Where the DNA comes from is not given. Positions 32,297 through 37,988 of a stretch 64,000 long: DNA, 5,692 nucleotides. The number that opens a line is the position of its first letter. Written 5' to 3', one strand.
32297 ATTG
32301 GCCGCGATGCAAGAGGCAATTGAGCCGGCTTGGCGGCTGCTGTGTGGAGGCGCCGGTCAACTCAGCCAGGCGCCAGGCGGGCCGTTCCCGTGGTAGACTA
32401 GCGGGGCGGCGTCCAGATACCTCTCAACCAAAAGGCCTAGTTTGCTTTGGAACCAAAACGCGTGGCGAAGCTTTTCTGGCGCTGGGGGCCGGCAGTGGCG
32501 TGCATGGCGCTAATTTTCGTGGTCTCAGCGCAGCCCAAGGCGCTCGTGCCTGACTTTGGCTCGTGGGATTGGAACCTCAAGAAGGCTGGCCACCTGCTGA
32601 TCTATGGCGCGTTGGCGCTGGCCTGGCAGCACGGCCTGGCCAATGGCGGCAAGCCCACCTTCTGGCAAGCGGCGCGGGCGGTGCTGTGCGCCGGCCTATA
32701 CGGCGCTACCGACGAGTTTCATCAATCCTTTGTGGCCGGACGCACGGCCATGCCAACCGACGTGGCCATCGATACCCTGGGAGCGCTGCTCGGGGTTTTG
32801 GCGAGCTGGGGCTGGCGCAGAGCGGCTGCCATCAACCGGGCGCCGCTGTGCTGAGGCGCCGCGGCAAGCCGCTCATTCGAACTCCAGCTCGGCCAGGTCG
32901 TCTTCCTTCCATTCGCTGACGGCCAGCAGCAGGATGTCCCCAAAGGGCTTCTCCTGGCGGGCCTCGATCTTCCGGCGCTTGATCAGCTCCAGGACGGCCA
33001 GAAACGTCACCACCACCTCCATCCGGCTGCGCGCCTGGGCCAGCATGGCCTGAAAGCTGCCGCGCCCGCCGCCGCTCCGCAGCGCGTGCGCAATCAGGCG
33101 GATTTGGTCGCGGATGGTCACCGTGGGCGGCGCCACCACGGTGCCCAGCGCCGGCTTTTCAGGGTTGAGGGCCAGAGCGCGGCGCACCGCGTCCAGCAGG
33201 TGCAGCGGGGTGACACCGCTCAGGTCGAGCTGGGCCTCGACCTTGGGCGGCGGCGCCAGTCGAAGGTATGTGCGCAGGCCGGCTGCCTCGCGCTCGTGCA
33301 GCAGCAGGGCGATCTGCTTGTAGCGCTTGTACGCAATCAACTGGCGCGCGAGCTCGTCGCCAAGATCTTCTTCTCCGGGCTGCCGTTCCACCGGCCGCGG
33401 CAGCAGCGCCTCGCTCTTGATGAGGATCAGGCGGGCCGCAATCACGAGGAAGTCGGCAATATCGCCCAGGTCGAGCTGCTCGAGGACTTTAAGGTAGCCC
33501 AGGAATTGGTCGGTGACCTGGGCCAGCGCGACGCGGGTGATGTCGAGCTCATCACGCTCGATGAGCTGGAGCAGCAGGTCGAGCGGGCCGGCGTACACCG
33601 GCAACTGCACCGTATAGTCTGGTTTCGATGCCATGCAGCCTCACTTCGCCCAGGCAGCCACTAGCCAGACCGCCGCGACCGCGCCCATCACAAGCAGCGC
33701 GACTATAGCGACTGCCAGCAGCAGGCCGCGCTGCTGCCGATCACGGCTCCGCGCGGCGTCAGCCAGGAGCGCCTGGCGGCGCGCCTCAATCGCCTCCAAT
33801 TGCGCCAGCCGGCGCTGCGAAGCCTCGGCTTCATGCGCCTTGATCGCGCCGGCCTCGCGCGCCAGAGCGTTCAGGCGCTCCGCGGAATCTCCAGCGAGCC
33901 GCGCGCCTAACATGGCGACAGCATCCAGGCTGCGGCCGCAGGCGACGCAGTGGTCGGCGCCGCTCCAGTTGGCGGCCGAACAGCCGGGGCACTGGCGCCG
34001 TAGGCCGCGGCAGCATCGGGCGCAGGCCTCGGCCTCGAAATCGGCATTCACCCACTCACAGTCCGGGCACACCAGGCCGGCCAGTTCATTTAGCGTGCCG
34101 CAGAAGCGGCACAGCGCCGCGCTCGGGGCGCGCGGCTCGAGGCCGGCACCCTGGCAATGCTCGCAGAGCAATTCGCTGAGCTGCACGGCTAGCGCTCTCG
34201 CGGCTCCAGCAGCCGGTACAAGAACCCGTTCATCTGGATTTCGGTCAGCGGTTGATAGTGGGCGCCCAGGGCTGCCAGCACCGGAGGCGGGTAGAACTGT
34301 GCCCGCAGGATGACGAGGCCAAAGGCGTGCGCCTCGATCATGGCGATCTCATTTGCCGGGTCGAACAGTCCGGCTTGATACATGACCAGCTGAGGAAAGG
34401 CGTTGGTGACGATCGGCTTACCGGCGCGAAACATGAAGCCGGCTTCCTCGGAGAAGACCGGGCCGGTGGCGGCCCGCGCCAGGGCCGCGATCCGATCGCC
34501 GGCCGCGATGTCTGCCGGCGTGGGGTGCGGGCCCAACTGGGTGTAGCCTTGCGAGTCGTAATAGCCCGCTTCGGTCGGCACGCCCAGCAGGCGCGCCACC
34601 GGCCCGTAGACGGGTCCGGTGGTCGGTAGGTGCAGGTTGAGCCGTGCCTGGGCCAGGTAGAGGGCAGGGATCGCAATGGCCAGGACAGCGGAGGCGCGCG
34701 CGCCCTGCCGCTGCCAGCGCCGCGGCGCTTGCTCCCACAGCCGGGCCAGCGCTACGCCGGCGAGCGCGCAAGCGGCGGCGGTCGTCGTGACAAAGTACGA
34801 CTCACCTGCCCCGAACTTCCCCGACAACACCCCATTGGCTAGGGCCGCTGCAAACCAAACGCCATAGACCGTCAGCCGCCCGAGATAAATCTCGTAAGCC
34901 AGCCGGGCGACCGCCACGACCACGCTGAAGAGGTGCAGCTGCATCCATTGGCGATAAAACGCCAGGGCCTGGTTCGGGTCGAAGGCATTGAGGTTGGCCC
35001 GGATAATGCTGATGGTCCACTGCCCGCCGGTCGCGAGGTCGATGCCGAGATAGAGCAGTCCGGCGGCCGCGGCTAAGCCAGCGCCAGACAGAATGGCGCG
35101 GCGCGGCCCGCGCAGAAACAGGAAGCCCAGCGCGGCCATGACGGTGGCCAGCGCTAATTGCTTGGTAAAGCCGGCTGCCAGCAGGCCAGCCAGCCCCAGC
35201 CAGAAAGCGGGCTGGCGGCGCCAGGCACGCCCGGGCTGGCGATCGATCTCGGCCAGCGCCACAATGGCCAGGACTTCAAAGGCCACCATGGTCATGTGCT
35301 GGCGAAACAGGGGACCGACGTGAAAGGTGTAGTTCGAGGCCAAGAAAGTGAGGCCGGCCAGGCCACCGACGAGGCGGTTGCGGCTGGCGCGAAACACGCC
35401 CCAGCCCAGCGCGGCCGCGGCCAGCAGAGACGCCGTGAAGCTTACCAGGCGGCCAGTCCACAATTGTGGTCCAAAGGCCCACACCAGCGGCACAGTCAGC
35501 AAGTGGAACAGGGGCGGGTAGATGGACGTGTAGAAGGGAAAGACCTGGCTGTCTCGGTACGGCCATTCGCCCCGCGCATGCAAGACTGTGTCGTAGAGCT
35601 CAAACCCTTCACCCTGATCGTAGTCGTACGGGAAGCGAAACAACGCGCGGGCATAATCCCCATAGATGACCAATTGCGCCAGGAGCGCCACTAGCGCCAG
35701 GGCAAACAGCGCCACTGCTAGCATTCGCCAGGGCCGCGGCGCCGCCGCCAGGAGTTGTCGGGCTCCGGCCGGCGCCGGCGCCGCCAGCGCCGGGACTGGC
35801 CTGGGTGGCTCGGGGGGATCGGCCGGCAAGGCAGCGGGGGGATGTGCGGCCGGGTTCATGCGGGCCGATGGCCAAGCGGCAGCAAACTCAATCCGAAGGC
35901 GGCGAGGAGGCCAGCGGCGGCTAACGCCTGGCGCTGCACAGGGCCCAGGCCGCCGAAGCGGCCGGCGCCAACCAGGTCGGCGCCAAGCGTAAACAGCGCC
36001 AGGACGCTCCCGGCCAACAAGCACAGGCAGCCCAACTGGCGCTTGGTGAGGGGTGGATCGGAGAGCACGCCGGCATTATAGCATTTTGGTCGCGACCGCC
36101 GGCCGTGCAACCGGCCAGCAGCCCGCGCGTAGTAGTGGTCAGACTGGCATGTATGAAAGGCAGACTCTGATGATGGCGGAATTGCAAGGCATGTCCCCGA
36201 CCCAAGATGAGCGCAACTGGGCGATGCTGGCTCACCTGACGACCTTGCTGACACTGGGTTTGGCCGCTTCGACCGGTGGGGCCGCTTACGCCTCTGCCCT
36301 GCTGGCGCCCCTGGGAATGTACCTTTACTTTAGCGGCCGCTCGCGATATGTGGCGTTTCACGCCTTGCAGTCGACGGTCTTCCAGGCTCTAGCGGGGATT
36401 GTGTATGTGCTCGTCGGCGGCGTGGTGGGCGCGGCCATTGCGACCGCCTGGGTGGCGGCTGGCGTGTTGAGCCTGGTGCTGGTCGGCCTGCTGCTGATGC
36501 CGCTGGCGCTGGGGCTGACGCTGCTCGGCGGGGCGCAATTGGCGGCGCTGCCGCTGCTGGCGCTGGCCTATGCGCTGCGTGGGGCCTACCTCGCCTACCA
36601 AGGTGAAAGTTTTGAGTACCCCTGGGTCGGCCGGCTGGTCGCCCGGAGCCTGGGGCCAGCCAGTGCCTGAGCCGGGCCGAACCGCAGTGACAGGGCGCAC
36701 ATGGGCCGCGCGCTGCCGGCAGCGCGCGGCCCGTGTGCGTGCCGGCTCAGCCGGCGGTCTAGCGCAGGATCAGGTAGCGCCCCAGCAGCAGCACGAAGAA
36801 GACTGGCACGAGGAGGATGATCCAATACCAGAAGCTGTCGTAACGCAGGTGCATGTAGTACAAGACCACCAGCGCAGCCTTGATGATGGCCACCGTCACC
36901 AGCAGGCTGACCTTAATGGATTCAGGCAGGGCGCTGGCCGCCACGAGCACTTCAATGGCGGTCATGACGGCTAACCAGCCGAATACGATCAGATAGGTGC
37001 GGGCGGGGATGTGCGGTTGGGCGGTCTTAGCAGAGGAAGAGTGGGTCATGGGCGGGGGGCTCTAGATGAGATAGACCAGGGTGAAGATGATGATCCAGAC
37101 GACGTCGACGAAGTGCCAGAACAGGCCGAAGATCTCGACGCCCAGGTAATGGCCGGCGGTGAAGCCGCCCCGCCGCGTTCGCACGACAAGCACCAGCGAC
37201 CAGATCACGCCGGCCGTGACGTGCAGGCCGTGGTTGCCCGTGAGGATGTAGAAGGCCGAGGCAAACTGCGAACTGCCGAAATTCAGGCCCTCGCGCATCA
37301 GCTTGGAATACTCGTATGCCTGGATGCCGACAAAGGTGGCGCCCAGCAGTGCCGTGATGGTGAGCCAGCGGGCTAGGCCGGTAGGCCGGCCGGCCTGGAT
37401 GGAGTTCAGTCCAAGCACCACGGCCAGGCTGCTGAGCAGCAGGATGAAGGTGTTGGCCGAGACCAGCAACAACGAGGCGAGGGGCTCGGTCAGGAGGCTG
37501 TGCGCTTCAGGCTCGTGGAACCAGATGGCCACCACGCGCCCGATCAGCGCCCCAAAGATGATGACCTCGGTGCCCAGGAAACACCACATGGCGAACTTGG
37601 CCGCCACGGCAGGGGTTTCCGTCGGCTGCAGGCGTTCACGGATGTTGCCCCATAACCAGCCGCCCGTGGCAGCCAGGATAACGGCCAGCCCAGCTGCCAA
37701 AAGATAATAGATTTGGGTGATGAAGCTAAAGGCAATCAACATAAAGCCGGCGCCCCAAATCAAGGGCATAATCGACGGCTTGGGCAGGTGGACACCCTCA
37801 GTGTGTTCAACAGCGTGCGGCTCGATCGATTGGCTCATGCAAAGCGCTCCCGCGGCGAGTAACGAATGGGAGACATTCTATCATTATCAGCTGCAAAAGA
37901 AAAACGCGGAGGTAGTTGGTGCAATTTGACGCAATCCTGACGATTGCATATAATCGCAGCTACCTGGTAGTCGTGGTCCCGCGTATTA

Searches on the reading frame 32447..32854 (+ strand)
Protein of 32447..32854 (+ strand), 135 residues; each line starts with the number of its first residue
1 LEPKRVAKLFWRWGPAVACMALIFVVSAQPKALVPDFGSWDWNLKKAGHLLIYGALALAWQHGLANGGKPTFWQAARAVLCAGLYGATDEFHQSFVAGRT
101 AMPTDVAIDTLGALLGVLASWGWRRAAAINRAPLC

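Call 32: search_protein_families(library=pfam, proteins=[window:32447-32854:+], max_evalue=0.001)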
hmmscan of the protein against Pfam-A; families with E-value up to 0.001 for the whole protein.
window:32447-32854:+ (135 aa): 1 family
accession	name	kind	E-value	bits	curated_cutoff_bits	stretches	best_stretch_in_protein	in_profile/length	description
PF04892.17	VanZ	-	3.9e-12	47.3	30.1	1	44-120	56-122/126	VanZ like family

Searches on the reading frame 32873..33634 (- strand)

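Call 32: search_protein_families(library=pfam, proteins=[window:32873-33634:-], max_evalue=0.001)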
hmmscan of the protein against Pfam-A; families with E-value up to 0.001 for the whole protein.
window:32873-33634:- (253 aa): 2 families
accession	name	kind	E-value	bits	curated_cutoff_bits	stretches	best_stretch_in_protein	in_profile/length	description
PF02616.19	SMC_ScpA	-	2.1e-33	116.7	24.6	2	24-125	1-108/232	Segregation and condensation protein ScpA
PF04824.21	Rad21_Rec8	-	8e-08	31.9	22.7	1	194-238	7-51/55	Conserved region of Rad21 / Rec8 like protein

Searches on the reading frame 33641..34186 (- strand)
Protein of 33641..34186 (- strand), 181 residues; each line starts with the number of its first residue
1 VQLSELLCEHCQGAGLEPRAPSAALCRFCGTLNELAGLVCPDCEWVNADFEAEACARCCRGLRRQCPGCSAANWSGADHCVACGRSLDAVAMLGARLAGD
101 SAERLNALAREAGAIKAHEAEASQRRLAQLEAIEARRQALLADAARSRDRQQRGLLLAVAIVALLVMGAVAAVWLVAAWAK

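Call 32: search_protein_families(library=pfam, proteins=[window:33641-34186:-], max_evalue=0.001)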
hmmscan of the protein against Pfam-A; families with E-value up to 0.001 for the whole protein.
window:33641-34186:- (181 aa): 1 family
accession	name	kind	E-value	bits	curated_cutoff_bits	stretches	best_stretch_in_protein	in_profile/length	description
PF12773.13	DZR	-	0.00015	22.3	27.3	0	66-88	1-23/45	Double zinc ribbon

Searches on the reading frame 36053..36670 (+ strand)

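Call 32: search_protein_families(library=pfam, proteins=[window:36053-36670:+], max_evalue=0.001)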
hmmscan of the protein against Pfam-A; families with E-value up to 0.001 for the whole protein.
window:36053-36670:+ (205 aa): 1 family
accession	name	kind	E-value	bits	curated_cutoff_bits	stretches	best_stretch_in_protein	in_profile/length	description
PF09685.15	DUF4870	-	5.8e-10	39.6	25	1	53-196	1-107/107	Domain of unknown function (DUF4870)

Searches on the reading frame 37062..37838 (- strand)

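Call 32: search_protein_families(library=pfam, proteins=[window:37062-37838:-], max_evalue=0.001)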
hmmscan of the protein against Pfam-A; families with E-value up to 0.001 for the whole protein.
window:37062-37838:- (258 aa): 1 family
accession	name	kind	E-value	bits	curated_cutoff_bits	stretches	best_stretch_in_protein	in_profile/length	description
PF00510.24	COX3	-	1e-21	78.4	23.8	1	34-257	27-255/258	Cytochrome c oxidase subunit III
